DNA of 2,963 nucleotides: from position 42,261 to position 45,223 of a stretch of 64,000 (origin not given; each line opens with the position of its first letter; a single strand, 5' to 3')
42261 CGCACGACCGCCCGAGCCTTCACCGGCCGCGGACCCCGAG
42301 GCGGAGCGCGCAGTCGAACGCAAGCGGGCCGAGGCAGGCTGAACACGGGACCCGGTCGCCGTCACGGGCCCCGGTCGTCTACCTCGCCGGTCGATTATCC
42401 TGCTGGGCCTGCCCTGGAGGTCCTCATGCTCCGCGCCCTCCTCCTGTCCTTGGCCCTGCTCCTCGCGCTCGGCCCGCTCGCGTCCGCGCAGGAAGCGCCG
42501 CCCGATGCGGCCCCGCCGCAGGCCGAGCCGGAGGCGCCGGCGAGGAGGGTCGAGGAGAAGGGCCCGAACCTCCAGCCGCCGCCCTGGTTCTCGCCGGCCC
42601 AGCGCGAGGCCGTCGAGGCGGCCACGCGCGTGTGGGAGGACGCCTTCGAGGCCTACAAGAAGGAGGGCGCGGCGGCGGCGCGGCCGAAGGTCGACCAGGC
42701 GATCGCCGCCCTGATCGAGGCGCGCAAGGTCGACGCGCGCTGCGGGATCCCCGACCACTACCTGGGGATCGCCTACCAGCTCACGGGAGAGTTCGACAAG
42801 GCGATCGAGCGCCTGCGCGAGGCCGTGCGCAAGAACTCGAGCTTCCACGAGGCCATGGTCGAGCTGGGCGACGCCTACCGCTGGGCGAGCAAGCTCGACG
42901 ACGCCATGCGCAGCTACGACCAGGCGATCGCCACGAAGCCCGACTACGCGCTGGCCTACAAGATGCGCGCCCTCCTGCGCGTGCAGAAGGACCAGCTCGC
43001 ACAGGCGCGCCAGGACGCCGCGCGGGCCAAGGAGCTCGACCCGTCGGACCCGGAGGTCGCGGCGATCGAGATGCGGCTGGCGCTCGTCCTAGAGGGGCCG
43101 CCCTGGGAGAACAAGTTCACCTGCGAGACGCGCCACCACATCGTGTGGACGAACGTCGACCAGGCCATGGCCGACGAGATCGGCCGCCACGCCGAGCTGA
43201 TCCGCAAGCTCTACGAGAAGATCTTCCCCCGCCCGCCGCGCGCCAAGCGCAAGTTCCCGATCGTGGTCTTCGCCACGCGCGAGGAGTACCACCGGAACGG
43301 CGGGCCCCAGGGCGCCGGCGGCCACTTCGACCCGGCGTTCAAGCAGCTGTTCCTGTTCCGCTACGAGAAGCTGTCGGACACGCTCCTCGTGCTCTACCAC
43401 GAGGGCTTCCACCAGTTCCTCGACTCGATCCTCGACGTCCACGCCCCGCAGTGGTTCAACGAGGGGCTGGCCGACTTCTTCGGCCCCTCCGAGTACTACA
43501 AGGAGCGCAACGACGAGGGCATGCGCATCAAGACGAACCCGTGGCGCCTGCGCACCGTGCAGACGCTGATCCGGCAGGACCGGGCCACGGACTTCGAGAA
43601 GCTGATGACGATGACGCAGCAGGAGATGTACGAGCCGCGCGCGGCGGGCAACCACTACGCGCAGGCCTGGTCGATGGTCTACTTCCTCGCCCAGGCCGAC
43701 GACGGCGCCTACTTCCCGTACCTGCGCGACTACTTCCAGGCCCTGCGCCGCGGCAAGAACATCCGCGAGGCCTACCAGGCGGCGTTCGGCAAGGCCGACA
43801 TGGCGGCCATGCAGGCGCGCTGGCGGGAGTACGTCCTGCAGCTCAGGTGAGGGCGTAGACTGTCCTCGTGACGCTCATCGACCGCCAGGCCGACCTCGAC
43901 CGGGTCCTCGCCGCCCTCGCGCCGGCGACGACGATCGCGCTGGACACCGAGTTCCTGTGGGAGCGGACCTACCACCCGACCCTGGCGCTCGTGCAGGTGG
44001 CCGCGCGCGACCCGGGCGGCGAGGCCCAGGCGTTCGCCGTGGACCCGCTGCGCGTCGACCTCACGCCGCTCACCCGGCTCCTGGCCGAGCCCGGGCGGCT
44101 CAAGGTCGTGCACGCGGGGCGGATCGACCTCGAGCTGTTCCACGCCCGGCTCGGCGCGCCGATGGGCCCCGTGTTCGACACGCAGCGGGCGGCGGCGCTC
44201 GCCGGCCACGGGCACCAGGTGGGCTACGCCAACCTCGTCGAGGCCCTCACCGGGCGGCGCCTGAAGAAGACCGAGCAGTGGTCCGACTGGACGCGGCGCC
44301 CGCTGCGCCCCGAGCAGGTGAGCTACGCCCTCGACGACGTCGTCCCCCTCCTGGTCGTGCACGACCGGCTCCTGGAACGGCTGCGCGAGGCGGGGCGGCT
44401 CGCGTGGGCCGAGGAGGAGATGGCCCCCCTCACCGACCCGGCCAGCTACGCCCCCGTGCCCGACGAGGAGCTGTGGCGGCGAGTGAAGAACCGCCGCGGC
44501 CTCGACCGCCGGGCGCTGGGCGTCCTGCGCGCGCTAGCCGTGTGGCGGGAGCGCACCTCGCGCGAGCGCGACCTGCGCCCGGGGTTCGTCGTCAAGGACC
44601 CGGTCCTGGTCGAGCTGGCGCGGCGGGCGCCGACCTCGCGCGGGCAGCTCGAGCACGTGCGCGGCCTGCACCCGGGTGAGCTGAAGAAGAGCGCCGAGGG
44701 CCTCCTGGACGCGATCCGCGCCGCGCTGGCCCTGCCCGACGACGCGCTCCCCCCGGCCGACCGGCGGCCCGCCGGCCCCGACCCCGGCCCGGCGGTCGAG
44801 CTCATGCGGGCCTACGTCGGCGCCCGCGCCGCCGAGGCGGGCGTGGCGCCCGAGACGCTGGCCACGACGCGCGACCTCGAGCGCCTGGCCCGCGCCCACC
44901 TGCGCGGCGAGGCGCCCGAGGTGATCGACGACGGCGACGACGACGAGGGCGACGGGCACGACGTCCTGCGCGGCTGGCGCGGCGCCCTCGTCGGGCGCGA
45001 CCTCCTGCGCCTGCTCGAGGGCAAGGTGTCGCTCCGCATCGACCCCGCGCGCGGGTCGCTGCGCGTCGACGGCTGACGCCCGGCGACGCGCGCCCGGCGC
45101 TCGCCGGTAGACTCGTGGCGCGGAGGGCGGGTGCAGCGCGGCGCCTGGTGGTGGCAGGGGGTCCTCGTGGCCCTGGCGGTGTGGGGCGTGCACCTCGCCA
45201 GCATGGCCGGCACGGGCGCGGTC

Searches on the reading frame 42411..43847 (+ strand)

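Call 45: search_protein_families(library=pfam, max_evalue=0.00001, proteins=[window:42411-43847:+])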
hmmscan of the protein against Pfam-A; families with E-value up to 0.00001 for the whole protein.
window:42411-43847:+ (479 aa): 6 families
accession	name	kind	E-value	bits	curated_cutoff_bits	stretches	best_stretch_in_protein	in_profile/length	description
PF07607.17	DUF1570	-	4.1e-14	53.4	22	1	329-439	6-120/129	Protein of unknown function (DUF1570)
PF07719.23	TPR_2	-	3.3e-09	36.6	27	0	116-142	5-31/34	Tetratricopeptide repeat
PF13414.12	TPR_11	-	2.1e-07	30.9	26.8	0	153-183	1-31/42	TPR repeat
PF00515.34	TPR_1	-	2.2e-07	30.9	27.8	0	148-179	3-34/34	Tetratricopeptide repeat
PF13432.12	TPR_16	-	7.5e-07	29.9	32.7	0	119-165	4-50/65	Tetratricopeptide repeat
PF13371.12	TPR_9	-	2.1e-06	28.1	35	0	159-224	8-73/73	Tetratricopeptide repeat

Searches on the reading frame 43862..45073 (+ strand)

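Call 45: search_protein_families(library=pfam, max_evalue=0.00001, proteins=[window:43862-45073:+])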
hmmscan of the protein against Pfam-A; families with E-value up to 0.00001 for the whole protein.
window:43862-45073:+ (404 aa): 2 families
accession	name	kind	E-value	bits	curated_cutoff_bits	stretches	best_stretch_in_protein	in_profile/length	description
PF01612.26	DNA_pol_A_exo1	-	3.9e-28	98.9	23.6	1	5-174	3-172/173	3'-5' exonuclease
PF00570.28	HRDC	-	6.1e-17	61.8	23.8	1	219-285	2-68/68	HRDC domain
